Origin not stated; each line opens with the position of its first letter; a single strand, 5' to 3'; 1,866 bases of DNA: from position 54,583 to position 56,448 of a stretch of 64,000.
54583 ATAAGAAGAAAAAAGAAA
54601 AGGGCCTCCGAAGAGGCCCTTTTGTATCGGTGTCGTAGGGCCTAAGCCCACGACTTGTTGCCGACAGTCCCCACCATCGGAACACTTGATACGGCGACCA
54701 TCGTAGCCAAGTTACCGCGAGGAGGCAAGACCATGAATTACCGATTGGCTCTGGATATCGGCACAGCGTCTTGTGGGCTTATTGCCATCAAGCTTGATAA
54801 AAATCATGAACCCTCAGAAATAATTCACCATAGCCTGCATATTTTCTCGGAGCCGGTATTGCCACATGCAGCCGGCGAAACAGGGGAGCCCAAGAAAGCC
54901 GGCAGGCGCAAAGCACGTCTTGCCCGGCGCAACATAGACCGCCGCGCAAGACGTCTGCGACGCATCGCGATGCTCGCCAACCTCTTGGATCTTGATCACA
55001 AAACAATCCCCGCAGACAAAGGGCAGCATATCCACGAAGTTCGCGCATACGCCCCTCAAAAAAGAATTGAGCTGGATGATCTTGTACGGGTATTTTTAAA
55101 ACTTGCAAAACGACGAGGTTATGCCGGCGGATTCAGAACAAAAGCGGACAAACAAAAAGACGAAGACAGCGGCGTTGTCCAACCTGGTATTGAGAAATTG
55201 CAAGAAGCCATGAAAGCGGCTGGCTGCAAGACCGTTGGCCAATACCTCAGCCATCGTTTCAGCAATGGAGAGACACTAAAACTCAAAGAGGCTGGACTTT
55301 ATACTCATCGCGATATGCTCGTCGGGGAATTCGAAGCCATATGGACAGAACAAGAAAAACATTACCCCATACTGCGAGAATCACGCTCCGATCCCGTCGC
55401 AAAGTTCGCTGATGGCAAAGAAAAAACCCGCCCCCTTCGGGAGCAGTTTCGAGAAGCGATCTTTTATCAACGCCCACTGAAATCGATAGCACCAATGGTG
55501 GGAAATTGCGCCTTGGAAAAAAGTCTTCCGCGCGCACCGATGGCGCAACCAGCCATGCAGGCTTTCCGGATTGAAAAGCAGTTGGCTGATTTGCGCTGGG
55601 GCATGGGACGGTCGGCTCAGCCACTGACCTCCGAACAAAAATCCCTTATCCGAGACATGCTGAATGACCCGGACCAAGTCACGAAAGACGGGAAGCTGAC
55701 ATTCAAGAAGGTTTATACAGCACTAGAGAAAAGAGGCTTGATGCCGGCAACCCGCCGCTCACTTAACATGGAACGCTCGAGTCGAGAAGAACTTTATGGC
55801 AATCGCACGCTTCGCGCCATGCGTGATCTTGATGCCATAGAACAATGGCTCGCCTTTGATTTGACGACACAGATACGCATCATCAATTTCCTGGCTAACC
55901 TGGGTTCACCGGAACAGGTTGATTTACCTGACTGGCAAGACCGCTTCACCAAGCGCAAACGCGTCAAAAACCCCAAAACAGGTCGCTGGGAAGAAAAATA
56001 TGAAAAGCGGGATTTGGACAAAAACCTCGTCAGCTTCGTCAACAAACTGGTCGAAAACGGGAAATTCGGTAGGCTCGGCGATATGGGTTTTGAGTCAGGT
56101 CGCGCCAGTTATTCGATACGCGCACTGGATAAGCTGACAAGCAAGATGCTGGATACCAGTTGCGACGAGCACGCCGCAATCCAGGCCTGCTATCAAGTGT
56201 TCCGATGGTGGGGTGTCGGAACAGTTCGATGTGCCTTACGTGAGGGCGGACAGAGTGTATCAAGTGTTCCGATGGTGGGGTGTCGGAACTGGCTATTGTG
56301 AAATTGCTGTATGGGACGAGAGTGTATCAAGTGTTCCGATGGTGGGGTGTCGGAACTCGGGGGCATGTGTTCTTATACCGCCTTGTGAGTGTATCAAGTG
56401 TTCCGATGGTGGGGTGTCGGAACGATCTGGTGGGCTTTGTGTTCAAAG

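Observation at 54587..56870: Decapitated type II-C CRISPR-Cas9 locus: half a cas9 fused in frame to its own array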

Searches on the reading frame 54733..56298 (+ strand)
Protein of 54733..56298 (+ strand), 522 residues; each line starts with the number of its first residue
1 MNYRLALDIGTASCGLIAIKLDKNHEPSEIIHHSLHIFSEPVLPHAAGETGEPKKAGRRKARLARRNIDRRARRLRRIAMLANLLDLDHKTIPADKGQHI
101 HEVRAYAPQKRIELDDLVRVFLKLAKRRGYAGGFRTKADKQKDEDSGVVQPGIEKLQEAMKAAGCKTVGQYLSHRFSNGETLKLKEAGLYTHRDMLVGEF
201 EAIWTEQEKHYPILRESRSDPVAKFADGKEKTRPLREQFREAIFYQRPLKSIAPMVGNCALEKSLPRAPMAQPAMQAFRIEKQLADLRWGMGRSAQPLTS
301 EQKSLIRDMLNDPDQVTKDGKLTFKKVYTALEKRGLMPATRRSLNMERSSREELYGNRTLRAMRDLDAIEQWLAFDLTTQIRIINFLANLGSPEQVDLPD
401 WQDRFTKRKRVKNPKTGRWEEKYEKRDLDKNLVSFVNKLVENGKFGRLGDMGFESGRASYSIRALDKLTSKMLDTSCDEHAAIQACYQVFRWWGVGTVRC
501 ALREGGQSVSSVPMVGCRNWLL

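Call 7: search_protein_families(library=pfam, proteins=[window:54733-56298:+], max_evalue=0.1)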
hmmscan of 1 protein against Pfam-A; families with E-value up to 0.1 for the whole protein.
window:54733-56298:+ (522 aa): 2 families
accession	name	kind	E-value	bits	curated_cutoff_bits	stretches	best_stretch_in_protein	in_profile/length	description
PF18470.6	Cas9_a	-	3.3e-27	96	26.9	1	253-493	4-216/221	Cas9 alpha-helical lobe domain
PF04534.17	Herpes_UL56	-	0.096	12.6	25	0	47-74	72-99/197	Herpesvirus UL56 protein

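Call 8: search_protein_families(library=ncbifam, proteins=[window:54733-56298:+], max_evalue=0.1)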
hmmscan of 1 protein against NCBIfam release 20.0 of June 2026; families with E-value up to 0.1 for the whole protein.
window:54733-56298:+ (522 aa): 2 families
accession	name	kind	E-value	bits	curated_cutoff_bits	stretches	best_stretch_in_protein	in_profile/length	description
TIGR01865.2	cas_Csn1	equivalog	2.2e-50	171.9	100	1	3-391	1-394/1070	type II CRISPR RNA-guided endonuclease Cas9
NF043076.1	PHA_gran_PhaM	subfamily_domain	0.097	12.2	38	0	363-378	16-31/52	PhaM family polyhydroxyalkanoate granule multifunctional regulatory protein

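Call 9: search_solved_structures(query=window:54733-56298:+, max_evalue=0.01, show_alignments=2)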
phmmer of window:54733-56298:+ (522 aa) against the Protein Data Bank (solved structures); distinct sequences matched with E-value up to 0.01: 27.
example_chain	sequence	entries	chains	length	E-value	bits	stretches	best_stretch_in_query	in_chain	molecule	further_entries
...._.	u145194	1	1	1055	9.6e-13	51.1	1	1-210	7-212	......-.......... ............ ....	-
8hnw_A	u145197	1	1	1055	9.6e-13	51.1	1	1-210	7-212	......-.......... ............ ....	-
8hnv_A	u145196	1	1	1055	1.2e-11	47.4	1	1-210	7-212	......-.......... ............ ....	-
8jtj_A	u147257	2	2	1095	1.7e-11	46.9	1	1-317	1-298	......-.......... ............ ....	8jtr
9ar4_A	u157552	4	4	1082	5.1e-11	45.4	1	1-317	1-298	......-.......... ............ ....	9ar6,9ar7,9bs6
6je3_A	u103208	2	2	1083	1.2e-10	44.2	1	1-312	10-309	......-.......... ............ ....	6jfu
5x2g_A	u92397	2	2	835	2.6e-10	43.1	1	30-327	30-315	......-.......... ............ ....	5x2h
8ja0_A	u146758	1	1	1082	3.2e-10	42.8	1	1-308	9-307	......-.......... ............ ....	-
6jdv_A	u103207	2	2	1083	3.2e-10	42.8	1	1-308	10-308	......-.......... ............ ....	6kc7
6kc8_A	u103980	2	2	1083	3.2e-10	42.8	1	1-308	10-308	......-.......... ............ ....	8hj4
6jdq_A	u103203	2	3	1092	3.3e-10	42.7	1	1-308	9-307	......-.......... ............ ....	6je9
8uza_A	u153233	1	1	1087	9.7e-10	41.2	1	1-317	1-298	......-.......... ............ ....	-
8uzb_A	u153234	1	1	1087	1.6e-09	40.5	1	1-317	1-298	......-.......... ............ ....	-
6je4_A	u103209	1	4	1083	4.2e-09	39.1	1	1-308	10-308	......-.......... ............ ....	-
21dz_A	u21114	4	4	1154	1.5e-08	37.3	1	1-175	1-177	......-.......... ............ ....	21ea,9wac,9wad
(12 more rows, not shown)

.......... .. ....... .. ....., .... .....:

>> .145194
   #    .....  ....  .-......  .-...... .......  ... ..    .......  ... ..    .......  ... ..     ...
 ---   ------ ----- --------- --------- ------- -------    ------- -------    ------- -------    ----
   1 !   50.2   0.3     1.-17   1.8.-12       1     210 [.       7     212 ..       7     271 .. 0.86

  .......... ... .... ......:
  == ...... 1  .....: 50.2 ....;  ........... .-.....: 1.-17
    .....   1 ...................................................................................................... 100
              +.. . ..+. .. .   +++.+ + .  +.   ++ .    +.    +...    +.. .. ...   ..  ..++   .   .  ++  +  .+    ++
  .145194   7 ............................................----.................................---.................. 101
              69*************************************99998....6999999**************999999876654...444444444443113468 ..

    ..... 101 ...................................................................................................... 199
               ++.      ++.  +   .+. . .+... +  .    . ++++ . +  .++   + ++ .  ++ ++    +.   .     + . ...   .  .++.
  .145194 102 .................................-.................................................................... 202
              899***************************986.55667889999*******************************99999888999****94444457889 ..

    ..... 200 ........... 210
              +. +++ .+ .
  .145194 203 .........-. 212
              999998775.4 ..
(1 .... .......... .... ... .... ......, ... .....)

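Call 10: find_homologous_proteins(query=window:54733-56190:+, max_evalue=1e-10)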
Query window:54733-56190:+ (486 aa): 59 proteins with E <= 1e-10 among 8000 candidates.
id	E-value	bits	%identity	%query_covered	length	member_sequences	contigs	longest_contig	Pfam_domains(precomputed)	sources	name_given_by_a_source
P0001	0.0e+0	1096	100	100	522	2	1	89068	PF18470.7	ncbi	-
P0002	1.2e-150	521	60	83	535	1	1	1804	PF18470.7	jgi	-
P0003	6.9e-146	505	52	100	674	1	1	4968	PF13395.13,PF18470.7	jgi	jgi:CRISPR-associated endonuclease Csn1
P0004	7.1e-139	482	70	64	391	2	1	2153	PF18470.7,PF00162.25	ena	-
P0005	2.1e-138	480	51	99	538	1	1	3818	PF18470.7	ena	-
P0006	1.9e-136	474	51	99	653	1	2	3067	PF13395.13,PF18470.7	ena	-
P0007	3.2e-135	470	61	75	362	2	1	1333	PF18470.7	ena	-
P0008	6.6e-129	449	48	99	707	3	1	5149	PF13395.13,PF18470.7,PF18541.8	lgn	-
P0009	5.2e-127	443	48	99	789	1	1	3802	PF13395.13,PF18470.7,PF18541.8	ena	-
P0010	4.6e-126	440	49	100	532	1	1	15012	PF18470.7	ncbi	ncbi:type II CRISPR RNA-guided endonuclease Cas9 [Methylolobus aquaticus]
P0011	2.7e-124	434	48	99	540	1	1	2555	PF18470.7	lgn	-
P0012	2.3e-122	428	45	99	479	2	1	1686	PF18470.7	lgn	-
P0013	2.0e-110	388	67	57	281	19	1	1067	-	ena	-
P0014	7.5e-110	386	50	83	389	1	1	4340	PF18470.7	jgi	-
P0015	9.6e-98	346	54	69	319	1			PF18470.7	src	-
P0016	1.8e-94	336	42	100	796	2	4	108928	PF13395.13,PF18470.7,PF18541.8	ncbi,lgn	-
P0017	9.5e-92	327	41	100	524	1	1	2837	PF18470.7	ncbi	ncbi:MAG: type II CRISPR RNA-guided endonuclease Cas9, partial [Burkholderiales bacterium]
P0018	1.3e-91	326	41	100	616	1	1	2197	PF18470.7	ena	-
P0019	1.5e-91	326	42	100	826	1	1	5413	PF13395.13,PF18470.7,PF18541.8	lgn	-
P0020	2.1e-91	325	40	100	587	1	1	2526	PF18470.7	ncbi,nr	ncbi:MAG: hypothetical protein ORN21_06240, partial [Methylophilaceae bacterium]|nr:hypothetical pro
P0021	2.2e-91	325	50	69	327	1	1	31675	PF18470.7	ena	-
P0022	8.8e-91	323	42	97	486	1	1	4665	PF18470.7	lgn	-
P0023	1.1e-90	323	43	96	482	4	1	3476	PF18470.7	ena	-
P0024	5.9e-89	317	45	86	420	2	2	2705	PF18470.7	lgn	-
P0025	3.9e-88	315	44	83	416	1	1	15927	PF18470.7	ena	-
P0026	9.0e-88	313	50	74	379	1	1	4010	PF18470.7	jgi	-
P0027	1.4e-87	313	45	83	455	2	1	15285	PF18470.7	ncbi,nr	ncbi:MAG: hypothetical protein HZC43_10255 [Nitrosomonadales bacterium]|nr:hypothetical protein [Nit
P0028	1.9e-85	306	43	84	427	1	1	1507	PF18470.7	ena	-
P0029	4.4e-85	305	41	90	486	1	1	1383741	PF18470.7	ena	-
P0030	9.4e-85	304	51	67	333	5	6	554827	PF18470.7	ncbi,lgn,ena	-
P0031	6.0e-83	298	44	84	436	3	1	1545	PF18470.7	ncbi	-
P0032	4.6e-82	295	48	74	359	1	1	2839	PF18470.7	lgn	-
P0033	6.7e-82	294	42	83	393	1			PF18470.7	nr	nr:hypothetical protein [Methylotenera sp.]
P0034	3.5e-81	292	41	89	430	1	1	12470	PF18470.7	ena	-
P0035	4.2e-80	288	46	73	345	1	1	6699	PF18470.7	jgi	jgi:CRISPR-associated endonuclease Csn1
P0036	8.2e-77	277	44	74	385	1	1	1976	PF18470.7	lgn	-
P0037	3.1e-72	262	44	69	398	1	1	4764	PF18470.7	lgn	-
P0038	1.1e-70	257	51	53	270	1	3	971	PF18470.7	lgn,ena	-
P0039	4.5e-66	242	45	65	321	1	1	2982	PF18470.7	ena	-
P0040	2.1e-65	240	46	64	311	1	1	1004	PF18470.7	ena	-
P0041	4.7e-65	239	40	81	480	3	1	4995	PF18470.7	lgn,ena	-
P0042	5.9e-65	238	40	75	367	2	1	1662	PF18470.7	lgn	-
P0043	6.3e-65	238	48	62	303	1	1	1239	PF18470.7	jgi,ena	-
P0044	6.7e-65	238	43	70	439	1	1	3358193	PF18470.7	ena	-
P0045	4.9e-64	235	41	69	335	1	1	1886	PF18470.7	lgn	-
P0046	1.7e-63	233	45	62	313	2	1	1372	PF18470.7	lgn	-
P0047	4.3e-62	229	45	63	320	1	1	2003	PF18470.7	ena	-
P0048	4.8e-57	212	46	50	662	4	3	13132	PF13395.13,PF18470.7,PF18541.8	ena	-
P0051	3.4e-54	203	42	62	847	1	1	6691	PF13395.13,PF18470.7,PF18541.8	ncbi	ncbi:MAG: type II CRISPR RNA-guided endonuclease Cas9 [Nitrosospira sp.]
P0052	4.6e-51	192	41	63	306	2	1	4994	PF18470.7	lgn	-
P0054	1.1e-46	178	32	74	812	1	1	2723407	PF13395.13,PF01844.30,PF18470.7,PF18541.8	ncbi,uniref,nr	ncbi:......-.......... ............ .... [Ephemeroptericola cinctiostellae]|uniref:CRISPR-associated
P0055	1.0e-43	168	47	44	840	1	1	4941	PF13395.13,PF18470.7,PF18541.8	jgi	jgi:CRISPR-associated endonuclease Csn1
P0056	1.6e-43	168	44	49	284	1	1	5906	PF18470.7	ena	-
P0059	5.6e-12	64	27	58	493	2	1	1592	PF18470.7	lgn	-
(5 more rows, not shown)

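Call 13: find_encoding_contigs(protein=P0029, flank=8000, max_places=3)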
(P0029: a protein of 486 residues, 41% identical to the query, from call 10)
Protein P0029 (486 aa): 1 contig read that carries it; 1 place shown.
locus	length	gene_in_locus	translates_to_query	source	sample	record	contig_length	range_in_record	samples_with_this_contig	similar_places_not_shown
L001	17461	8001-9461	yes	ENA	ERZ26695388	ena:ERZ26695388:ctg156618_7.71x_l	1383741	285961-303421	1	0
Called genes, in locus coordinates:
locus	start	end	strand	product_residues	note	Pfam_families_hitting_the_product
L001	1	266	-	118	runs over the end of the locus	PF03899:ATP-synt_I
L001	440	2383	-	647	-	PF00350:Dynamin_N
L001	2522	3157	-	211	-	PF00156:Pribosyltran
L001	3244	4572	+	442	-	PF07690:MFS_1, PF00854:PTR2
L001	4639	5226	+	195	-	PF13511:DUF4124 (weak)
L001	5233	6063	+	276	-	PF00106:adh_short, PF01370:Epimerase (weak), PF08643:DUF1776, PF08659:KR, PF13561:adh_short_C2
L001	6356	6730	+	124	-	-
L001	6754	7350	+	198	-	-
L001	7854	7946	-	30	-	-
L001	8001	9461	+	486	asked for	PF18470:Cas9_a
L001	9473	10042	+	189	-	PF01844:HNH (faint), PF13395:HNH_4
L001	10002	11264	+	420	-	PF18541:RuvC_III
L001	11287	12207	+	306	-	PF01867:Cas_Cas1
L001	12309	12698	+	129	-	PF09827:CRISPR_Cas2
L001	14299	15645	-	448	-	PF10396:TrmE_N, PF12631:MnmE_helical, PF03193:RsgA_GTPase (faint), PF01926:MMR_HSR1, PF02421:FeoB_N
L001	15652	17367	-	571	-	PF14849:YidC_periplas, PF02096:60KD_IMP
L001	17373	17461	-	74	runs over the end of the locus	PF01809:YidD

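Call 14: find_encoding_contigs(protein=P0044, flank=8000, max_places=3)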
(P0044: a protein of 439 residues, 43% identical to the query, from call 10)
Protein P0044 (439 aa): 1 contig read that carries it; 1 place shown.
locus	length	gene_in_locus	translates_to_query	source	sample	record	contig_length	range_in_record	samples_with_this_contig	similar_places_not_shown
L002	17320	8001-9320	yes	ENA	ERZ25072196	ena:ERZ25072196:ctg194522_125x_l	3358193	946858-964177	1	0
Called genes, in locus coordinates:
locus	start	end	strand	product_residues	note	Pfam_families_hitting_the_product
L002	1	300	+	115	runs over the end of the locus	PF12399:BCA_ABC_TP_C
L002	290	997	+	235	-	PF00005:ABC_tran, PF13304:AAA_21 (weak)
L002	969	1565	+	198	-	-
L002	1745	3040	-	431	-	PF00120:Gln-synt_C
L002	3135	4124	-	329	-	PF02653:BPD_transp_2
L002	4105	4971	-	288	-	PF02653:BPD_transp_2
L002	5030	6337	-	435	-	PF13433:Peripla_BP_5 (faint), PF13458:Peripla_BP_6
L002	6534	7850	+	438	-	PF00890:FAD_binding_2, PF01266:DAO, PF13450:NAD_binding_8 (weak)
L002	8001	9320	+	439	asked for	PF18470:Cas9_a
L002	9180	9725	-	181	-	-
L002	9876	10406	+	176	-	PF18541:RuvC_III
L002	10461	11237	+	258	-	-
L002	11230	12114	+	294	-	PF01867:Cas_Cas1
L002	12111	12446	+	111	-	PF20803:PaaX_M (weak), PF09827:CRISPR_Cas2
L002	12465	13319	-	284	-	-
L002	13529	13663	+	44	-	-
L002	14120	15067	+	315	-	PF04069:OpuAC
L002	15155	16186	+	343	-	PF13191:AAA_16 (faint), PF00005:ABC_tran, PF13304:AAA_21 (faint)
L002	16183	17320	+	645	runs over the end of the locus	PF00528:BPD_transp_1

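Call 15: find_encoding_contigs(protein=P0010, flank=8000, max_places=3)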
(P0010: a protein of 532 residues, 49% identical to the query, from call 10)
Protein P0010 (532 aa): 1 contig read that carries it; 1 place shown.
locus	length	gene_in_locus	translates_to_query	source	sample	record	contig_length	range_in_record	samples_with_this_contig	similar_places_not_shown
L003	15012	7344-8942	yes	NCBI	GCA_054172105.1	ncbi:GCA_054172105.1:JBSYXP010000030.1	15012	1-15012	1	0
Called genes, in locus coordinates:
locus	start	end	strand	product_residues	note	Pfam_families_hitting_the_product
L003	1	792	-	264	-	?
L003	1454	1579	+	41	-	-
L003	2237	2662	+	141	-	-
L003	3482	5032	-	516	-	PF00924:MS_channel_2nd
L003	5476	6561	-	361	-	-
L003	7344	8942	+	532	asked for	PF18470:Cas9_a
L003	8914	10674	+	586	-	PF13395:HNH_4 (weak), PF18541:RuvC_III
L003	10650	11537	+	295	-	PF01867:Cas_Cas1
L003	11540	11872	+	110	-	PF09827:CRISPR_Cas2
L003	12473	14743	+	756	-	PF00182:Glyco_hydro_19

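Call 16: find_encoding_contigs(protein=P0001, flank=10000, max_places=5)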
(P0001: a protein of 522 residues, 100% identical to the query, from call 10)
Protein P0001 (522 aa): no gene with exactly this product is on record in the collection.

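Call 17: find_encoding_contigs(protein=P0003, flank=8000, max_places=3)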
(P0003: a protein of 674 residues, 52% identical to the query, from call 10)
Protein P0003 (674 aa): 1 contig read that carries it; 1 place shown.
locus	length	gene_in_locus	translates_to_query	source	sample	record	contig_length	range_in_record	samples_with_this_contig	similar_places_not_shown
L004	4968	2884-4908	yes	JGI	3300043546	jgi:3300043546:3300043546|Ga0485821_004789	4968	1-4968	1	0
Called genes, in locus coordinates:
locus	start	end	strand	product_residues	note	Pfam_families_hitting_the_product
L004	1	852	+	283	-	?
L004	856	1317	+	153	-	PF00300:His_Phos_1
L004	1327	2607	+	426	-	PF01544:CorA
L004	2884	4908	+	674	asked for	PF18470:Cas9_a, PF13395:HNH_4 (weak)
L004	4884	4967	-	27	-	?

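Call 18: list_cluster_members(proteins=[P0001])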
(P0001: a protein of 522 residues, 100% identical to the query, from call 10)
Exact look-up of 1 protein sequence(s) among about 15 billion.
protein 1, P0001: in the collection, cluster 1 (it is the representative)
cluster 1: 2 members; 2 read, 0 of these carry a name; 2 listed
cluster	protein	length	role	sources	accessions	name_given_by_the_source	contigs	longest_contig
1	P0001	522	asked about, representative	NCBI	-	-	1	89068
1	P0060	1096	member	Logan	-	-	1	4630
